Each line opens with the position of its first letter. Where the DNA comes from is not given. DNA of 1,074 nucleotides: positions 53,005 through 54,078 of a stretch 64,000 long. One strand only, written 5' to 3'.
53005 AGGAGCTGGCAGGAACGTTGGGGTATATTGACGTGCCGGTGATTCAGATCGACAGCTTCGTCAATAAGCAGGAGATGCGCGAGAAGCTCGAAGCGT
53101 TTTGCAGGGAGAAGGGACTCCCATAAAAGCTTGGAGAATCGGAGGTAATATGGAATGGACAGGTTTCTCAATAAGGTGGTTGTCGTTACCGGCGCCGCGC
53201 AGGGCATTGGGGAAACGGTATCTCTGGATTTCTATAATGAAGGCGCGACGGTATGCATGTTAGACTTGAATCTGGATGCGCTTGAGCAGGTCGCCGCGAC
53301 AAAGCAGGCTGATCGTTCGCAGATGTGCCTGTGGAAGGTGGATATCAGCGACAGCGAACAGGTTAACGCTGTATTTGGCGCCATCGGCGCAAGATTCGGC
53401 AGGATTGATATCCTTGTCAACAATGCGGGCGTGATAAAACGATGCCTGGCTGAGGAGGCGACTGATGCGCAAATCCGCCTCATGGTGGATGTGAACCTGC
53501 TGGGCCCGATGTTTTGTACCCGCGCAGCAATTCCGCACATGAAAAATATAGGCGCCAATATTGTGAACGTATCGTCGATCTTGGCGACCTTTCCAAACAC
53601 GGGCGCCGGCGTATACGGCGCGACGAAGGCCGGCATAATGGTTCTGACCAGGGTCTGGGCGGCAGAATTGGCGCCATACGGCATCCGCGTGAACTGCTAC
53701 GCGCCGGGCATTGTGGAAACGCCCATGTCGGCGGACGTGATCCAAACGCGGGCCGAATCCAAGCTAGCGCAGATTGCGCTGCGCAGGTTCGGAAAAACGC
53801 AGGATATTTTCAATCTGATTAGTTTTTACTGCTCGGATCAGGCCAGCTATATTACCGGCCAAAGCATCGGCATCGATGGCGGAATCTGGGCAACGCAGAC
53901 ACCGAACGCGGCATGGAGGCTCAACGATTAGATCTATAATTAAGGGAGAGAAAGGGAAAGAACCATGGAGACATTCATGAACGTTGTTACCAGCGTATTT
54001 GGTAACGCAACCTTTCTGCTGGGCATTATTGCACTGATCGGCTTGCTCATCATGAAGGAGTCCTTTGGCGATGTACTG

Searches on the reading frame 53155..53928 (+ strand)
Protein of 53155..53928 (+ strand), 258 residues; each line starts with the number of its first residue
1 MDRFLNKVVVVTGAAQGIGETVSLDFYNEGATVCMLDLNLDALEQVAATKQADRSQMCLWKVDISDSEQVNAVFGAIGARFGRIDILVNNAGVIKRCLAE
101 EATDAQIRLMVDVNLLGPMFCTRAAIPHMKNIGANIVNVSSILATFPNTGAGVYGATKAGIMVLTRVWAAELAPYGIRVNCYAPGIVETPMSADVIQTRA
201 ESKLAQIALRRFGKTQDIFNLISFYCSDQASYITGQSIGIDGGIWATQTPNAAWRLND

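Call 67: search_protein_families(library=pfam, proteins=[window:53155-53928:+], max_evalue=0.0001)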
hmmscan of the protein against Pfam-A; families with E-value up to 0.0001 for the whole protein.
window:53155-53928:+ (258 aa): 4 families
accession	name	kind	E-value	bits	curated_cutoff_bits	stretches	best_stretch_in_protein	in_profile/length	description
PF13561.12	adh_short_C2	-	1.4e-59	202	27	1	13-244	1-235/236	Enoyl-(Acyl carrier protein) reductase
PF00106.31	adh_short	-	7.3e-57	192.4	26.6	1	7-198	1-193/195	short chain dehydrogenase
PF08659.16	KR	-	1e-08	35.7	22.6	1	9-160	3-155/180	KR domain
PF23441.1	SDR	-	2.9e-07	30.6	27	1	70-245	80-256/258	SDR-like rossmann domain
